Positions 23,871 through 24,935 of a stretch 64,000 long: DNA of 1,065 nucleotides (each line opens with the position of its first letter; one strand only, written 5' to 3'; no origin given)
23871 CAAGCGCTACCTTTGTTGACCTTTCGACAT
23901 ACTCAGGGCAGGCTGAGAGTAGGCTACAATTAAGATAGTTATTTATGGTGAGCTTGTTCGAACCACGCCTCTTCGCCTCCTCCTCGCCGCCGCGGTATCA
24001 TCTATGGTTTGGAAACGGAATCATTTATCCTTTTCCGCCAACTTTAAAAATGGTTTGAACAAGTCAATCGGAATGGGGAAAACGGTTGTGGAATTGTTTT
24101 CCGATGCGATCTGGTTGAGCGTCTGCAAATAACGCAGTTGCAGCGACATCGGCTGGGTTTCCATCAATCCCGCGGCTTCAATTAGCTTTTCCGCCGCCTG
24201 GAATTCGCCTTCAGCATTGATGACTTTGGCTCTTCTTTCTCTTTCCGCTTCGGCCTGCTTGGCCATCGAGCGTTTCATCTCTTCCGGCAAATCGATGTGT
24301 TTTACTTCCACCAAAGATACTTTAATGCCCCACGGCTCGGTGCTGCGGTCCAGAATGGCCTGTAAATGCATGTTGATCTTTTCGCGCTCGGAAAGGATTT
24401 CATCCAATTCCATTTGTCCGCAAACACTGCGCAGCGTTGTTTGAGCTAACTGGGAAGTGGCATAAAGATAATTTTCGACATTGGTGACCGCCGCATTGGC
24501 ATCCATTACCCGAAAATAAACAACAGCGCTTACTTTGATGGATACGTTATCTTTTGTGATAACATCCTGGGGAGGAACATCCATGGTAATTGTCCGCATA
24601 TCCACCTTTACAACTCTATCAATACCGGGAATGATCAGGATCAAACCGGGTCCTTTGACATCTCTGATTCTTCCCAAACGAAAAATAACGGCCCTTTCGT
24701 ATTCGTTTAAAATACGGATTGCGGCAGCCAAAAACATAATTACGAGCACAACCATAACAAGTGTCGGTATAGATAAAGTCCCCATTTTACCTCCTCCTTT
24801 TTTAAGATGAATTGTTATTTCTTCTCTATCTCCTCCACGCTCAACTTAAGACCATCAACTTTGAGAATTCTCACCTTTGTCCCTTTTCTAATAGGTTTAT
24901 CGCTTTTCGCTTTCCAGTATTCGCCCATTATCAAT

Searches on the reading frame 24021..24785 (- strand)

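Call 64: search_protein_families(library=pfam, proteins=[window:24021-24785:-], max_evalue=0.00001)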
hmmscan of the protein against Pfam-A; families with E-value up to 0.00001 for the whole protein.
window:24021-24785:- (254 aa): 1 family
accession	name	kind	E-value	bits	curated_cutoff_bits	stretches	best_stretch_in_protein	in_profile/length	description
PF01145.31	Band_7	-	1.3e-43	149.5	23.6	1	25-194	2-175/176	SPFH domain / Band 7 family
